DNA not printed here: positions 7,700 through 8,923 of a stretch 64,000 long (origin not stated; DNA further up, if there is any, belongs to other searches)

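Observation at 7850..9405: Ftr-family formyltransferase and 5-formyl-THF cyclo-ligase embedded at the head of a serine-cycle operon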

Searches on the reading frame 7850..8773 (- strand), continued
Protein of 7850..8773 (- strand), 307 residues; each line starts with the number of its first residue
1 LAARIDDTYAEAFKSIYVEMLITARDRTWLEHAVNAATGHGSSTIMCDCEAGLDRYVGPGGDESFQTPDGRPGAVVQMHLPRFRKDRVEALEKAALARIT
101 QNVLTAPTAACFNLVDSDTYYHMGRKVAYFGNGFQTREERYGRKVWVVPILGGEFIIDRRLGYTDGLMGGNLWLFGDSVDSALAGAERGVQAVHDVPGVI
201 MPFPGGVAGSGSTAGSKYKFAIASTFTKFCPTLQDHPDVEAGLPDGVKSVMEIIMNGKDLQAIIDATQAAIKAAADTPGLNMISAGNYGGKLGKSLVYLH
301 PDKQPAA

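Call 43: find_encoding_contigs(protein=P0018, flank=10000, max_places=2)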
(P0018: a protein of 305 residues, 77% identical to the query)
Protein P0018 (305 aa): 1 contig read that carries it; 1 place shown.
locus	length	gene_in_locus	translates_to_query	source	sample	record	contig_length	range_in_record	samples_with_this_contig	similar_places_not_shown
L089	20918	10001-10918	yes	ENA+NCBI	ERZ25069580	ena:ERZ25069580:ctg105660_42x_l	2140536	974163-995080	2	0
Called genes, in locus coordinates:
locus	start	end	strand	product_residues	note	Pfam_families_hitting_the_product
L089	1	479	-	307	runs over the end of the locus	PF01063:Aminotran_4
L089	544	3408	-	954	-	PF03710:GlnE, PF08335:GlnD_UR_UTase, PF03710:GlnE, PF08335:GlnD_UR_UTase (weak)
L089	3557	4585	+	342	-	PF13531:SBP_bac_11, PF13416:SBP_bac_8, PF13343:SBP_bac_6, PF01547:SBP_bac_1 (weak)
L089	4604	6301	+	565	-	PF00528:BPD_transp_1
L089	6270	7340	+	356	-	PF02463:SMC_N (faint), PF00005:ABC_tran, PF13304:AAA_21, PF08402:TOBE_2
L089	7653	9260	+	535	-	PF00920:ILVD_EDD_N, PF24877:ILV_EDD_C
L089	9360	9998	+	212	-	PF01812:5-FTHF_cyc-lig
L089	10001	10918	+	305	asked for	PF01913:FTR, PF02741:FTR_C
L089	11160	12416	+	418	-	PF00266:Aminotran_5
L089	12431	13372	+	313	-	PF03328:HpcH_HpaI, PF15617:C-C_Bond_Lyase (faint), PF22484:DUF6986 (weak)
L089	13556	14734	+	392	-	PF08442:ATP-grasp_2, PF13549:ATP-grasp_5, PF24948:Citrate_synth_N, PF00549:Ligase_CoA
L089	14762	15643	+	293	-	PF02629:CoA_binding, PF13607:Succ_CoA_lig, PF00549:Ligase_CoA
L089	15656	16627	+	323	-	PF00389:2-Hacid_dh, PF03446:NAD_binding_2 (faint), PF02826:2-Hacid_dh_C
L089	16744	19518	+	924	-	PF00311:PEPcase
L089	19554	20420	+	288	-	PF09176:Mpt_N, PF05368:NmrA (weak)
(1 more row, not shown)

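Call 52: search_protein_families(library=ncbifam, proteins=[L002:19527-20390:+, L004:19555-20421:+, L003:11010-11888:+, L016:10933-11769:+, L088:7085-8305:+, L088:8306-9277:+, L088:10990-12348:-], max_evalue=1e-10)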
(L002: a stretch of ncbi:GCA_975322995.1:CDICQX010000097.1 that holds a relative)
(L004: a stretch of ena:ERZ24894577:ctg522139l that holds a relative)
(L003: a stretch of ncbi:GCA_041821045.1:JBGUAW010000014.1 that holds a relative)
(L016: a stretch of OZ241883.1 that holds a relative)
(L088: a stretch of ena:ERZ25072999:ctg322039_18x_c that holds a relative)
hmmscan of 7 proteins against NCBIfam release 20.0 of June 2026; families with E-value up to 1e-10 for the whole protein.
L002:19527-20390:+ (287 aa): 0 families

L004:19555-20421:+ (288 aa): 0 families

L003:11010-11888:+ (292 aa): 30 families (the best 25 are shown)
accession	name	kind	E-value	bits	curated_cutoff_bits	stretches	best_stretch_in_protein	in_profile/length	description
NF010781.0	PRK14184.1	equivalog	2.3e-90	302.6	438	1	10-284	2-281/286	bifunctional 5,10-methylene-tetrahydrofolate dehydrogenase/ 5,10-methylene-tetrahydrofolate cyclohydrolase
NF010770.0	PRK14173.1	equivalog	6.8e-87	291.3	411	1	9-286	3-281/287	bifunctional 5,10-methylene-tetrahydrofolate dehydrogenase/ 5,10-methylene-tetrahydrofolate cyclohydrolase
NF010785.0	PRK14188.1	subfamily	2.1e-85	286.3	396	1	8-285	2-288/297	bifunctional methylenetetrahydrofolate dehydrogenase/methenyltetrahydrofolate cyclohydrolase FolD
NF010783.0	PRK14186.1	equivalog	9.5e-85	284.3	333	1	9-283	2-282/297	bifunctional methylenetetrahydrofolate dehydrogenase/methenyltetrahydrofolate cyclohydrolase FolD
NF010786.0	PRK14189.1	subfamily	9.7e-85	284.1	421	1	8-284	2-279/285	bifunctional methylenetetrahydrofolate dehydrogenase/methenyltetrahydrofolate cyclohydrolase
NF010789.1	PRK14193.1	equivalog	1.5e-83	280.3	401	1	9-283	2-278/281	bifunctional methylenetetrahydrofolate dehydrogenase/methenyltetrahydrofolate cyclohydrolase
NF010775.0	PRK14178.1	equivalog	1.2e-82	277.4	465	1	11-286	2-274/279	bifunctional methylenetetrahydrofolate dehydrogenase/methenyltetrahydrofolate cyclohydrolase FolD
NF010766.0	PRK14169.1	equivalog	1.7e-78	263.9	450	1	11-284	4-278/283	bifunctional methylenetetrahydrofolate dehydrogenase/methenyltetrahydrofolate cyclohydrolase FolD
NF010787.0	PRK14191.1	equivalog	3.8e-77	259.2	423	1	11-286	3-280/285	bifunctional methylenetetrahydrofolate dehydrogenase/methenyltetrahydrofolate cyclohydrolase FolD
NF010764.0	PRK14167.1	subfamily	8.3e-77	258.3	477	1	11-287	4-290/297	bifunctional 5,10-methylene-tetrahydrofolate dehydrogenase/ 5,10-methylene-tetrahydrofolate cyclohydrolase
NF010776.0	PRK14179.1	equivalog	1.9e-76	256.9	445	1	11-284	4-279/284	bifunctional methylenetetrahydrofolate dehydrogenase/methenyltetrahydrofolate cyclohydrolase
NF008058.0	PRK10792.1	equivalog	3e-76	256.1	355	1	9-284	3-280/285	bifunctional methylenetetrahydrofolate dehydrogenase/methenyltetrahydrofolate cyclohydrolase FolD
NF010773.0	PRK14176.1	equivalog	1.6e-72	244.3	437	1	7-284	6-284/287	bifunctional 5,10-methylene-tetrahydrofolate dehydrogenase/ 5,10-methylene-tetrahydrofolate cyclohydrolase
NF010780.0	PRK14183.1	equivalog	9.8e-72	241.6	480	1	11-285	3-279/283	bifunctional 5,10-methylene-tetrahydrofolate dehydrogenase/ 5,10-methylene-tetrahydrofolate cyclohydrolase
NF010790.0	PRK14194.1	equivalog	5.2e-70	236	508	1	11-287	6-286/301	bifunctional methylenetetrahydrofolate dehydrogenase/methenyltetrahydrofolate cyclohydrolase FolD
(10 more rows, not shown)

L016:10933-11769:+ (279 aa): 30 families (the best 25 are shown)
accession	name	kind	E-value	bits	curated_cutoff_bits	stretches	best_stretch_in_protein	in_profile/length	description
NF010785.0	PRK14188.1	subfamily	1.3e-92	309.9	396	1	2-277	2-286/297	bifunctional methylenetetrahydrofolate dehydrogenase/methenyltetrahydrofolate cyclohydrolase FolD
NF010775.0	PRK14178.1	equivalog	3.7e-88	295.4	465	1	5-277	2-271/279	bifunctional methylenetetrahydrofolate dehydrogenase/methenyltetrahydrofolate cyclohydrolase FolD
NF010787.0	PRK14191.1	equivalog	1.3e-87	293.6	423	1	5-277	3-277/285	bifunctional methylenetetrahydrofolate dehydrogenase/methenyltetrahydrofolate cyclohydrolase FolD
NF010786.0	PRK14189.1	subfamily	1.3e-87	293.5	421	1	2-277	2-278/285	bifunctional methylenetetrahydrofolate dehydrogenase/methenyltetrahydrofolate cyclohydrolase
NF008058.0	PRK10792.1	equivalog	3.8e-87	291.9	355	1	3-277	3-279/285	bifunctional methylenetetrahydrofolate dehydrogenase/methenyltetrahydrofolate cyclohydrolase FolD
NF010781.0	PRK14184.1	equivalog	4.2e-86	288.6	438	1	4-276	2-279/286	bifunctional 5,10-methylene-tetrahydrofolate dehydrogenase/ 5,10-methylene-tetrahydrofolate cyclohydrolase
NF010783.0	PRK14186.1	equivalog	2.7e-85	286.1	333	1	3-275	2-280/297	bifunctional methylenetetrahydrofolate dehydrogenase/methenyltetrahydrofolate cyclohydrolase FolD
NF010770.0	PRK14173.1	equivalog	3.1e-84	282.6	411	1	3-277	3-278/287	bifunctional 5,10-methylene-tetrahydrofolate dehydrogenase/ 5,10-methylene-tetrahydrofolate cyclohydrolase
NF010776.0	PRK14179.1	equivalog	7.1e-83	278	445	1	5-277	4-278/284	bifunctional methylenetetrahydrofolate dehydrogenase/methenyltetrahydrofolate cyclohydrolase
NF010789.1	PRK14193.1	equivalog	4e-81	272.3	401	1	3-277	2-278/281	bifunctional methylenetetrahydrofolate dehydrogenase/methenyltetrahydrofolate cyclohydrolase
NF010764.0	PRK14167.1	subfamily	2.6e-80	269.8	477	1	5-278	4-287/297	bifunctional 5,10-methylene-tetrahydrofolate dehydrogenase/ 5,10-methylene-tetrahydrofolate cyclohydrolase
NF010767.0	PRK14170.1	equivalog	6.2e-79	265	559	1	6-277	5-277/284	bifunctional methylenetetrahydrofolate dehydrogenase/methenyltetrahydrofolate cyclohydrolase FolD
NF010784.0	PRK14187.1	equivalog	2.2e-77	260.1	486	1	4-277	4-284/300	bifunctional methylenetetrahydrofolate dehydrogenase/methenyltetrahydrofolate cyclohydrolase FolD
NF010790.0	PRK14194.1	equivalog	2.3e-77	260.2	508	1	4-277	5-282/301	bifunctional methylenetetrahydrofolate dehydrogenase/methenyltetrahydrofolate cyclohydrolase FolD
NF010780.0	PRK14183.1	equivalog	3.2e-77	259.6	480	1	5-277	3-277/283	bifunctional 5,10-methylene-tetrahydrofolate dehydrogenase/ 5,10-methylene-tetrahydrofolate cyclohydrolase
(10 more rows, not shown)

L088:7085-8305:+ (406 aa): 5 families
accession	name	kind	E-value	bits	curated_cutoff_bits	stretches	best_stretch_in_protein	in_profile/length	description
NF045640.1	AspGlyoxATaseBhcA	equivalog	5.8e-179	595.1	650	1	1-392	1-391/395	L-aspartate--glyoxylate aminotransferase BhcA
NF046070.1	PyrdoxPyrvTramin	equivalog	9.2e-46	156.3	600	1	6-351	7-349/369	pyridoxamine--pyruvate transaminase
TIGR03301.1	PhnW-AepZ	equivalog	7e-35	121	360.8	1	7-350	2-340/355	2-aminoethylphosphonate aminotransferase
NF010006.0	PRK13479.1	equivalog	8.6e-21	74.5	296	1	4-370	5-366/369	2-aminoethylphosphonate--pyruvate transaminase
TIGR02326.1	transamin_PhnW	equivalog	5.2e-19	68.6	400.8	1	6-358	5-353/363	2-aminoethylphosphonate--pyruvate transaminase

L088:8306-9277:+ (323 aa): 21 families
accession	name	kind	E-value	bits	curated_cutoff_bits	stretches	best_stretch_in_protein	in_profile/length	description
NF009714.1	PRK13243.1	equivalog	3e-94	316.1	455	1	3-322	2-322/332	glyoxylate reductase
NF011938.0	PRK15409.1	equivalog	8.2e-72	241.9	492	1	3-316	2-312/324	glyoxylate/hydroxypyruvate reductase GhrB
TIGR01327.1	PGDH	equivalog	1.2e-70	238.8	454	1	34-320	28-308/525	phosphoglycerate dehydrogenase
NF008759.0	PRK11790.1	equivalog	2.8e-56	191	404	1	29-313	37-317/410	phosphoglycerate dehydrogenase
NF005069.0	PRK06487.1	equivalog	6.4e-54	183.1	448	1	71-317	71-315/320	2-hydroxyacid dehydrogenase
NF041369.1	Dhydh_Halo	equivalog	5.3e-42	144.1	400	1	73-322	59-304/305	D-2-hydroxyacid dehydrogenase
NF006263.0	PRK08410.1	equivalog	8.4e-41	140.3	389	1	69-315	63-309/311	D-2-hydroxyacid dehydrogenase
NF005387.0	PRK06932.1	equivalog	1.1e-39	136.3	492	1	58-312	55-309/314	2-hydroxyacid dehydrogenase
NF000492.1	vanH_gen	exception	3.2e-39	134.8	540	1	71-274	68-258/312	D-lactate dehydrogenase VanH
NF005750.0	PRK07574.1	equivalog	3.8e-39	134.8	329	1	71-317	116-361/386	NAD-dependent formate dehydrogenase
NF001309.0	PRK00257.1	equivalog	5.9e-37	127.5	434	1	141-314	109-279/379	4-phosphoerythronate dehydrogenase PdxB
NF000112.1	vanH-Amyco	exception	1.2e-32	113.5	625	1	56-273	81-286/348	VanH-AOV family D-lactate dehydrogenase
NF000128.1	vanH-Sc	exception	3.6e-32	111.8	650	1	70-273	87-277/337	D-lactate dehydrogenase VanH-Sc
NF005027.0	PRK06436.1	equivalog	1.2e-31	109.9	261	1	69-317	49-284/303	2-hydroxyacid dehydrogenase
NF000151.1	vanH-Ac1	exception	1.9e-31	109.6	750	1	72-273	105-293/351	D-lactate dehydrogenase VanH-Ac1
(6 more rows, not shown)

L088:10990-12348:- (452 aa): 4 families
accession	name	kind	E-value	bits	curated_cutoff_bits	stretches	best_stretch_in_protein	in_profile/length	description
NF009709.0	PRK13238.1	subfamily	3.8e-198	658.9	285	1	1-451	4-461/463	tryptophanase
NF053783.1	TphnTnaApg1401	equivalog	1.8e-161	538.2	750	1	5-450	6-456/457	tryptophanase TnaA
TIGR02618.1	tyr_phenol_ly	equivalog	9.9e-156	519.1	720.7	1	6-449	2-450/450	tyrosine phenol-lyase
TIGR02617.1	tnaA_trp_ase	equivalog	1.2e-147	492.7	825.8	1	2-450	1-466/467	tryptophanase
